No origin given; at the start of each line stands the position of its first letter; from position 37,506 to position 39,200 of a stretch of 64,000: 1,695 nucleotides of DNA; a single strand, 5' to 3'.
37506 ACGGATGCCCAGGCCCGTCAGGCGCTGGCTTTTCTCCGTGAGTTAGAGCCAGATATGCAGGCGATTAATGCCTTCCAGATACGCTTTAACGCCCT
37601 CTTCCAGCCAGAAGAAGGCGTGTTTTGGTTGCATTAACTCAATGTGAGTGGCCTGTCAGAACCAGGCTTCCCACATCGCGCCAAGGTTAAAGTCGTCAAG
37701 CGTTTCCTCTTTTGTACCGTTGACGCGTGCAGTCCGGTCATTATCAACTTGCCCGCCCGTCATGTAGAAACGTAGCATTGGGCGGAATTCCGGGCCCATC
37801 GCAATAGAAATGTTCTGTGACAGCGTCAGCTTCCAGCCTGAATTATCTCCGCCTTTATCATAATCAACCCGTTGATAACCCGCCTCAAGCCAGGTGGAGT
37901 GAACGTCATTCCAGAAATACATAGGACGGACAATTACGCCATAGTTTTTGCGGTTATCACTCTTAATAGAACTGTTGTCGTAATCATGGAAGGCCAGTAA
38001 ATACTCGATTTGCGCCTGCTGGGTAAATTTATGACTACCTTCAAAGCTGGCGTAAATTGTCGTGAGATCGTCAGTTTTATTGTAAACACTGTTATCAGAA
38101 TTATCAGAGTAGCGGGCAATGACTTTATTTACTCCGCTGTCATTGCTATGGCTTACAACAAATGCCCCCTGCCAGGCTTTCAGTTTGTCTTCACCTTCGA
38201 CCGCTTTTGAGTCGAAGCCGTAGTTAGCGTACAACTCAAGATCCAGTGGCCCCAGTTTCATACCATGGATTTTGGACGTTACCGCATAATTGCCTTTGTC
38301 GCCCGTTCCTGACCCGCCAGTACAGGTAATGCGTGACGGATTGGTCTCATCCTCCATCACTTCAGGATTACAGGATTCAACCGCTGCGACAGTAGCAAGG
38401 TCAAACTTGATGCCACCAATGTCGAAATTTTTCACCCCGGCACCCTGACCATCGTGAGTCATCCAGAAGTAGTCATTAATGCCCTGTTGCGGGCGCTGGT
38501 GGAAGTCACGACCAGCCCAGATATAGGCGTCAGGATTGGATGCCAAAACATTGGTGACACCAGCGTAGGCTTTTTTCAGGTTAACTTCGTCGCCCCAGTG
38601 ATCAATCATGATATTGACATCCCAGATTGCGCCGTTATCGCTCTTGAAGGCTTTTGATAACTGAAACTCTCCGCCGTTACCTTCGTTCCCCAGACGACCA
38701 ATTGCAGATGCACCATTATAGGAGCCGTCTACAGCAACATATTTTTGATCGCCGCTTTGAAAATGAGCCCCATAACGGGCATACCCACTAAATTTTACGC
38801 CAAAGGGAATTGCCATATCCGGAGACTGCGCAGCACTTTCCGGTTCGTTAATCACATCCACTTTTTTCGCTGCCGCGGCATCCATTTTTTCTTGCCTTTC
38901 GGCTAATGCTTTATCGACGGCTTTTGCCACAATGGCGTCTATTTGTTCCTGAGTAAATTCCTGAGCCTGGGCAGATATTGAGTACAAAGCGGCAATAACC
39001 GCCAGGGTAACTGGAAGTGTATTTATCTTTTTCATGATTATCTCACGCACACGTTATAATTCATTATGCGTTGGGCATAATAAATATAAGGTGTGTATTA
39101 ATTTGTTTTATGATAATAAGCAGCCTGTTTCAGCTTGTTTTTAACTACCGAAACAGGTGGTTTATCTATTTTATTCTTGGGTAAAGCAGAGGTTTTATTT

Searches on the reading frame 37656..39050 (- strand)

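Call 59: search_protein_families(library=ncbifam, proteins=[window:37656-39050:-], max_evalue=0.00001)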
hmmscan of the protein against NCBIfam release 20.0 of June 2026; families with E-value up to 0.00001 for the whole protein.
window:37656-39050:- (464 aa): 2 families
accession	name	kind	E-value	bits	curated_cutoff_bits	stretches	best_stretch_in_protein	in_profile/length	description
NF006860.0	PRK09360.1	subfamily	3.8e-38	131.9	394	1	83-464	24-414/414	maltoporin LamB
NF009061.0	PRK12395.1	equivalog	6.4e-06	25.4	765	0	115-221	51-171/419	maltoporin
